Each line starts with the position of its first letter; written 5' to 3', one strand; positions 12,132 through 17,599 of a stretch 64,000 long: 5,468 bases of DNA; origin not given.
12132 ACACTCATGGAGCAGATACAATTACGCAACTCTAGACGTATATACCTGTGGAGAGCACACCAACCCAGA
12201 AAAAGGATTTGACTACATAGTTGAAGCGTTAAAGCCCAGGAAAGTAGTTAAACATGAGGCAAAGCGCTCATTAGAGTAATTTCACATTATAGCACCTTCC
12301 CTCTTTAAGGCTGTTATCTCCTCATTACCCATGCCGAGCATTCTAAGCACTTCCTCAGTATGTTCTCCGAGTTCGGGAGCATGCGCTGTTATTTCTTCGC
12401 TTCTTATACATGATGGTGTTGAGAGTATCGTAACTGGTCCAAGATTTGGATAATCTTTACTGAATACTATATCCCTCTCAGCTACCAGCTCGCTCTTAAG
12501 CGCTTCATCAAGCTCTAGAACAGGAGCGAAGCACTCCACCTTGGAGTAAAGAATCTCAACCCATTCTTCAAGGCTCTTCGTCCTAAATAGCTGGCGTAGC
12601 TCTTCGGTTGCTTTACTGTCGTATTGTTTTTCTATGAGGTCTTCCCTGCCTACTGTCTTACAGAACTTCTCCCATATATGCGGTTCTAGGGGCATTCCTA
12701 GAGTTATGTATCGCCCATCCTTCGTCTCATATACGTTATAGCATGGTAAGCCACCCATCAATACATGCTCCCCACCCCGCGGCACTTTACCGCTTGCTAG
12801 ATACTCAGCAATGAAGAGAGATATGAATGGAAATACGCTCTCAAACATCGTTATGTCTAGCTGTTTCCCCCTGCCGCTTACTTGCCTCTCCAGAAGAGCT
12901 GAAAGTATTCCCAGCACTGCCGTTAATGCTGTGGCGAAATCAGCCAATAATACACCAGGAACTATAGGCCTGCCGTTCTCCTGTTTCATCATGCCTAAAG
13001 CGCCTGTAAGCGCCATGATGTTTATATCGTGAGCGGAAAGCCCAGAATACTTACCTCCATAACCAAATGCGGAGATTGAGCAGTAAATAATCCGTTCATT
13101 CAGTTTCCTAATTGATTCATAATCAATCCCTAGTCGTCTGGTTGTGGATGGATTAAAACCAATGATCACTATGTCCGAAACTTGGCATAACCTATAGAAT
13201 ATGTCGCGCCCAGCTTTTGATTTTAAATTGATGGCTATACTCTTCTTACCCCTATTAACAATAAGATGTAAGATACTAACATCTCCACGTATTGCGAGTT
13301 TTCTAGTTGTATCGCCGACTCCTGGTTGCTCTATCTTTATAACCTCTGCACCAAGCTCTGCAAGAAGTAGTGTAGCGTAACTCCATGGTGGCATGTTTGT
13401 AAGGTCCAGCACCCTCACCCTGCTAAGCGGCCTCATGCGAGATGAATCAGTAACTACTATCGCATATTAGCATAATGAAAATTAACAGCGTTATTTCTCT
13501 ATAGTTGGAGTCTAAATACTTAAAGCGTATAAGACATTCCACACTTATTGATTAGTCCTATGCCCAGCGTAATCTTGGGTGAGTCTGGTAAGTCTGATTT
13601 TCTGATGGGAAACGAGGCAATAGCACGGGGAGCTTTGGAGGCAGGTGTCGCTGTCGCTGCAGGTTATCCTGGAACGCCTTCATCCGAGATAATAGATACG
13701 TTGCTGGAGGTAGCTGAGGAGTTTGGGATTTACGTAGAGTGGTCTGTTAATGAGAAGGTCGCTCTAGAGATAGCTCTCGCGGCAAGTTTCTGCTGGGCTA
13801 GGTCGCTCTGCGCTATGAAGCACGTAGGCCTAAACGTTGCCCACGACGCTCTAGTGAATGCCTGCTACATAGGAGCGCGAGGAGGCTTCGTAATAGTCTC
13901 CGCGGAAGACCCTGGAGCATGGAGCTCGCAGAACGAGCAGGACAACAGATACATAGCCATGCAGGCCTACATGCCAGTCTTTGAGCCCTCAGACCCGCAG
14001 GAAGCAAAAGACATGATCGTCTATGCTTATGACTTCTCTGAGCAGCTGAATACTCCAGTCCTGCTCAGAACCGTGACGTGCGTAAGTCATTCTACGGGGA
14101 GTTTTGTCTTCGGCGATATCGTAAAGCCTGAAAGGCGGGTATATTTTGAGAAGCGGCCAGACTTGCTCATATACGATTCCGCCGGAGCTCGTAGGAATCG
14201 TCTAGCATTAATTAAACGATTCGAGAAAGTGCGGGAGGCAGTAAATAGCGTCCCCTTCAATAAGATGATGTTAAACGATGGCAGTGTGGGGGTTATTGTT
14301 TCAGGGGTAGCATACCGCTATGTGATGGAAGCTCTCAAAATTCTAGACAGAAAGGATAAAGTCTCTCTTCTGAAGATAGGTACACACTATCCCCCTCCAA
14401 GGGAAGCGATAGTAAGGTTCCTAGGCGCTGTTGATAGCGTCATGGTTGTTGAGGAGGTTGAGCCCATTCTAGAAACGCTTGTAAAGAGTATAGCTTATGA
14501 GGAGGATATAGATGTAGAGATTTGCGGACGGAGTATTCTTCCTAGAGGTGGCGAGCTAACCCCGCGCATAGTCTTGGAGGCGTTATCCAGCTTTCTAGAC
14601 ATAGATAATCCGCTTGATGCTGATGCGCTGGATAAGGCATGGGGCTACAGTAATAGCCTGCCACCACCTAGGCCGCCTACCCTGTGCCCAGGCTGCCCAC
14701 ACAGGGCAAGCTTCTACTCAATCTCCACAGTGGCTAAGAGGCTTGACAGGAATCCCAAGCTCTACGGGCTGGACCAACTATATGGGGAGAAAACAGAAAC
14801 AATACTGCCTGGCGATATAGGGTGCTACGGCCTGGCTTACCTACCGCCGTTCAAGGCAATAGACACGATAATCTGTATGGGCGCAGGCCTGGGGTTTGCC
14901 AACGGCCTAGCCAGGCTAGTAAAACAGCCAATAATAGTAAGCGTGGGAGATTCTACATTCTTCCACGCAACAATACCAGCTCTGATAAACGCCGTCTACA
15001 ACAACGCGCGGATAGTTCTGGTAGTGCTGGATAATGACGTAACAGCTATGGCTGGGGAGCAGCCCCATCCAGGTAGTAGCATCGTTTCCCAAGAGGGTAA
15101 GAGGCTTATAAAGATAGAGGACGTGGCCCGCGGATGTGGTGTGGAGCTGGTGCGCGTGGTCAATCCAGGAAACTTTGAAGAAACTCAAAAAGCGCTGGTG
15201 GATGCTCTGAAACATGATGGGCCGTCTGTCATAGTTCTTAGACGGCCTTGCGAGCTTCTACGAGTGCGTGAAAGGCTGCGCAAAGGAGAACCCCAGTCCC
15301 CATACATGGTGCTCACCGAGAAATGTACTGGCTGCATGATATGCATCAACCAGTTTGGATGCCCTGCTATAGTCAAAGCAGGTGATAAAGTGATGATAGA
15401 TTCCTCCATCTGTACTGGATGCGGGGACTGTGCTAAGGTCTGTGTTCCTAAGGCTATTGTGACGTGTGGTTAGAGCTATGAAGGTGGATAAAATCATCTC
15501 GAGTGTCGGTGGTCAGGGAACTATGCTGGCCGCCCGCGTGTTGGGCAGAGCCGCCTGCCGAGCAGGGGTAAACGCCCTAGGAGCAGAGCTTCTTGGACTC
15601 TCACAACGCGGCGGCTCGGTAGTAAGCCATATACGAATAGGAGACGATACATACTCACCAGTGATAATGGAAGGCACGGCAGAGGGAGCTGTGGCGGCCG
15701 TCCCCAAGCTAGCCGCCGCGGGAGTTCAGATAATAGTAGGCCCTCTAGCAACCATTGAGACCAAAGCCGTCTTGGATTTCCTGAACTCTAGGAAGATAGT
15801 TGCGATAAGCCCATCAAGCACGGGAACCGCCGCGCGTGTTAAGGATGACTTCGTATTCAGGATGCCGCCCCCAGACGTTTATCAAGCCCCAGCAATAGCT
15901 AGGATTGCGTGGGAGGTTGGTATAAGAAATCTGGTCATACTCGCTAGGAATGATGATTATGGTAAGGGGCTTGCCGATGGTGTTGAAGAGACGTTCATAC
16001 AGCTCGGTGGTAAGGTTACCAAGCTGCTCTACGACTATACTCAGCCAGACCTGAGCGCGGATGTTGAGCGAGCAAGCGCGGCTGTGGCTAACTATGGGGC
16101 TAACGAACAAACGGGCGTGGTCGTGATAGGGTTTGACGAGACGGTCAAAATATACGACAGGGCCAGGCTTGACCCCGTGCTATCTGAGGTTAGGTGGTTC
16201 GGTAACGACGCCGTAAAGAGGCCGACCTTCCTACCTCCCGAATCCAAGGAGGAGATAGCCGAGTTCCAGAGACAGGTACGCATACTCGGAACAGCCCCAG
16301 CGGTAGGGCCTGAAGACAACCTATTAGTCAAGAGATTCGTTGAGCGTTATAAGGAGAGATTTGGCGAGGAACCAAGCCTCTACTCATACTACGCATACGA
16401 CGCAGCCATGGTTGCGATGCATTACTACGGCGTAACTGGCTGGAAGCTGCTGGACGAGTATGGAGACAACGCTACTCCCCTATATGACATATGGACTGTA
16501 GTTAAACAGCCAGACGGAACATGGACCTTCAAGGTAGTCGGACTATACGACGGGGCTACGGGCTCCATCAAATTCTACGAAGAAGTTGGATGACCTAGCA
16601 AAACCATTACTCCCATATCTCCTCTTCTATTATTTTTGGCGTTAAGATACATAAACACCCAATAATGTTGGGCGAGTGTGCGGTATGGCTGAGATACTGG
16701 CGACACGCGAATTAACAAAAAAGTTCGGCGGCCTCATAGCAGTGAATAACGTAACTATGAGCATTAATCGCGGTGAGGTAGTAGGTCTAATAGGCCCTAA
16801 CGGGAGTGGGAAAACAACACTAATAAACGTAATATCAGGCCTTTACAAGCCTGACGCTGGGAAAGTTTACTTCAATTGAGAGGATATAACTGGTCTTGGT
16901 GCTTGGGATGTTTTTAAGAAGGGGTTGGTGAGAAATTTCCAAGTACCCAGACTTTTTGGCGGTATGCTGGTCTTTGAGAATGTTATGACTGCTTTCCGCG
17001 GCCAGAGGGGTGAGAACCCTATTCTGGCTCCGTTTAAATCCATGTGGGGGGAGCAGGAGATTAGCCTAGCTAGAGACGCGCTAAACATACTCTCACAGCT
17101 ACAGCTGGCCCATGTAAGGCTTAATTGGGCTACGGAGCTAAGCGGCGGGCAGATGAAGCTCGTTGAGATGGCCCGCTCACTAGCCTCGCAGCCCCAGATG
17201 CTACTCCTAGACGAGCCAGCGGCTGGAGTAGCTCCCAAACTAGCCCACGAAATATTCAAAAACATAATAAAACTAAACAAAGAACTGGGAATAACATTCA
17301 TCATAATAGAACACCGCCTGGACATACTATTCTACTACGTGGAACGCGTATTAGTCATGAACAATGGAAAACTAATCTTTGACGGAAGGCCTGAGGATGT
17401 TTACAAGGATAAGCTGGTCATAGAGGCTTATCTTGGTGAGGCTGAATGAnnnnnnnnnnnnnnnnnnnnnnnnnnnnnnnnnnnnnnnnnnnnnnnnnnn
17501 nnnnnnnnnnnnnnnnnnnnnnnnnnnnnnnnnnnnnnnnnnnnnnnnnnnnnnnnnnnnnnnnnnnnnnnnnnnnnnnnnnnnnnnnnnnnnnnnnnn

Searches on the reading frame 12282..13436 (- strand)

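Call 7: search_protein_families(library=pfam, proteins=[window:12282-13436:-], max_evalue=0.001)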
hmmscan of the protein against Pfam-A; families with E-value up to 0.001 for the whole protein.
window:12282-13436:- (384 aa): 1 family
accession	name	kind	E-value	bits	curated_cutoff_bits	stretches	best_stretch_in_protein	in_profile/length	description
PF02515.22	CoA_transf_3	-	3.1e-89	300.1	23.3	1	4-360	1-366/366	CoA-transferase family III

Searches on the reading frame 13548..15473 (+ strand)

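Call 7: search_protein_families(library=pfam, proteins=[window:13548-15473:+], max_evalue=0.001)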
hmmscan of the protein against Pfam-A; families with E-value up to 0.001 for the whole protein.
window:13548-15473:+ (641 aa): 5 families
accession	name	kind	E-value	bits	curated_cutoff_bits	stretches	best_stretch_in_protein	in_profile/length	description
PF02775.26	TPP_enzyme_C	-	2.2e-23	83.2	21.9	1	423-563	1-150/151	Thiamine pyrophosphate enzyme, C-terminal TPP binding domain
PF01855.24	POR_N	-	7.8e-13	49.1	27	1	28-175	2-153/231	Pyruvate flavodoxin/ferredoxin oxidoreductase, thiamine diP-bdg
PF12797.12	Fer4_2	-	6e-07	29.4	24.5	1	614-632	2-20/22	4Fe-4S binding domain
PF02779.29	Transket_pyr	-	0.00011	22.4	27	0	436-566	49-169/174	Transketolase, pyrimidine binding domain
PF12837.12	Fer4_6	-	0.00047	20.4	25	0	617-636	4-23/24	4Fe-4S binding domain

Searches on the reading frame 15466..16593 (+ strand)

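Call 7: search_protein_families(library=pfam, proteins=[window:15466-16593:+], max_evalue=0.001)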
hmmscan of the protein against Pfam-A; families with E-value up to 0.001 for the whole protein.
window:15466-16593:+ (375 aa): 4 families
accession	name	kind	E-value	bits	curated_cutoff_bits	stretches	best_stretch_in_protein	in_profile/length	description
PF13458.12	Peripla_BP_6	-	1.2e-17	65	31.7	1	70-213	52-196/343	Periplasmic binding protein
PF01094.35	ANF_receptor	-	9.2e-17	61.5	25.4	1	74-316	38-285/353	Receptor family ligand binding region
PF01558.24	POR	-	9.1e-14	52.4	27.4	1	15-83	1-69/173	Pyruvate ferredoxin/flavodoxin oxidoreductase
PF04348.19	LppC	-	0.00047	19.3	28.8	1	80-189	273-382/563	LppC putative lipoprotein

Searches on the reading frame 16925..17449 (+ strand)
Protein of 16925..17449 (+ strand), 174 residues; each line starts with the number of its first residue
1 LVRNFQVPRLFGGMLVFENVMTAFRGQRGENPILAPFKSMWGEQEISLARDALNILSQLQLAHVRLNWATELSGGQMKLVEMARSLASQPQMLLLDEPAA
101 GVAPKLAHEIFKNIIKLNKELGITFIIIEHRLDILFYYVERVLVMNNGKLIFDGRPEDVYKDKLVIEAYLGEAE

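Call 92: search_protein_families(library=pfam, proteins=[window:16925-17449:+], max_evalue=0.001)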
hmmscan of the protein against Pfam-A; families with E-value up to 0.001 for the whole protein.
window:16925-17449:+ (174 aa): 2 families
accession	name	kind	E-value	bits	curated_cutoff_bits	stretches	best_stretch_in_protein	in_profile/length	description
PF00005.33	ABC_tran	-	4.2e-10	40.8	25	1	5-99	65-136/137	ABC transporter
PF12399.14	BCA_ABC_TP_C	-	4.4e-06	26.6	25.5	1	149-173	1-25/27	Branched-chain amino acid ATP-binding cassette transporter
